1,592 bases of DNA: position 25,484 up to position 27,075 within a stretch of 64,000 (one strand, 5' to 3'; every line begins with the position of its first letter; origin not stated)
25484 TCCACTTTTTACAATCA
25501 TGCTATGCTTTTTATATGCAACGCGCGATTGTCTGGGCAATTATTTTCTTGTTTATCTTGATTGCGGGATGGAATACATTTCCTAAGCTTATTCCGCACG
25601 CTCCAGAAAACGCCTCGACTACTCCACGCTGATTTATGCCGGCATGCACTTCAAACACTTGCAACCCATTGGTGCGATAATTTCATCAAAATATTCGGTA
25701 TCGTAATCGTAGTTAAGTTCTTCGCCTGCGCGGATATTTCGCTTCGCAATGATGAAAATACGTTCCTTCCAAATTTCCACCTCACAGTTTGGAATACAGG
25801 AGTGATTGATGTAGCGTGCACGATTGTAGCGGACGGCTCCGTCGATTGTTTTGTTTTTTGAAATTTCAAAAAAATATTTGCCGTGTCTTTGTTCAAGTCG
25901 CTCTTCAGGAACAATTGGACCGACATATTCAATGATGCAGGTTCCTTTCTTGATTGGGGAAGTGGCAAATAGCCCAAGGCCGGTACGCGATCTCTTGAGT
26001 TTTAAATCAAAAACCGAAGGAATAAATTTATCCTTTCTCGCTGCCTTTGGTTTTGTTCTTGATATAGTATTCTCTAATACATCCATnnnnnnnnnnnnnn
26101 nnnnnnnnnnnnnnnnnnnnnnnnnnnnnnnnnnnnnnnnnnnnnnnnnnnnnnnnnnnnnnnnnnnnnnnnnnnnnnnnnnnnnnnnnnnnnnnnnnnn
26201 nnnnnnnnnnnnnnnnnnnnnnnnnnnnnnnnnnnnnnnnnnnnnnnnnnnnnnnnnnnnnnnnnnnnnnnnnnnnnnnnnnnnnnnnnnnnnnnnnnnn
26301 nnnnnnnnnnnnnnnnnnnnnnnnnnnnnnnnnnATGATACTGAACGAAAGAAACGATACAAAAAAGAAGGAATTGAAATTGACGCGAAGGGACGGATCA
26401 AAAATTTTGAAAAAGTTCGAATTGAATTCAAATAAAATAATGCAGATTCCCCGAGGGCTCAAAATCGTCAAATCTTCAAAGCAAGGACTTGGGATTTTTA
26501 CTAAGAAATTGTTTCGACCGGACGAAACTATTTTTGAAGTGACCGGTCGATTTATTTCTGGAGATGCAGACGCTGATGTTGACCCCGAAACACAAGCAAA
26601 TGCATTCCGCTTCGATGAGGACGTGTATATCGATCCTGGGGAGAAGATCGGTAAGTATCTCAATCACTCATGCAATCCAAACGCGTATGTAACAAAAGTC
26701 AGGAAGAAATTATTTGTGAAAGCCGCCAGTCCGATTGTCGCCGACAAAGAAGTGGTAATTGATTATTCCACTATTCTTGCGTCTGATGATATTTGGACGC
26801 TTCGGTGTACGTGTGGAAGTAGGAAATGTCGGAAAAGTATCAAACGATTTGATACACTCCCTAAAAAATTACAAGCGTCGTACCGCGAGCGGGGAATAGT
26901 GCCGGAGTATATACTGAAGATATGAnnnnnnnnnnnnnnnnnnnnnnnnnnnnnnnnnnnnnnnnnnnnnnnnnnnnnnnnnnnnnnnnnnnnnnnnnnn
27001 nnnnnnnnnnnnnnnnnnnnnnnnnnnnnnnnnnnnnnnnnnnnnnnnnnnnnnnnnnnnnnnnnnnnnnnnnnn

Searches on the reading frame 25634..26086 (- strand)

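Call 56: search_protein_families(library=pfam, proteins=[window:25634-26086:-], max_evalue=0.001)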
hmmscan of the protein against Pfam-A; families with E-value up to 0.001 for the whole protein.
window:25634-26086:- (150 aa): 1 family
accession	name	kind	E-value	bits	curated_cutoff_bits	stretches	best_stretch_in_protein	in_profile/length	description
PF00856.33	SET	-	2.7e-25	89.2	22.4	1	36-128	1-104/105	SET domain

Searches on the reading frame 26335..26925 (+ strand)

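Call 56: search_protein_families(library=pfam, proteins=[window:26335-26925:+], max_evalue=0.001)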
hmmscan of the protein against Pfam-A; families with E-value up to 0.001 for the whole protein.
window:26335-26925:+ (196 aa): 1 family
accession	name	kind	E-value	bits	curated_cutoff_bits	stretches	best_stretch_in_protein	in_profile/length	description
PF00856.33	SET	-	4.8e-12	46.7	22.4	1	51-144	1-104/105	SET domain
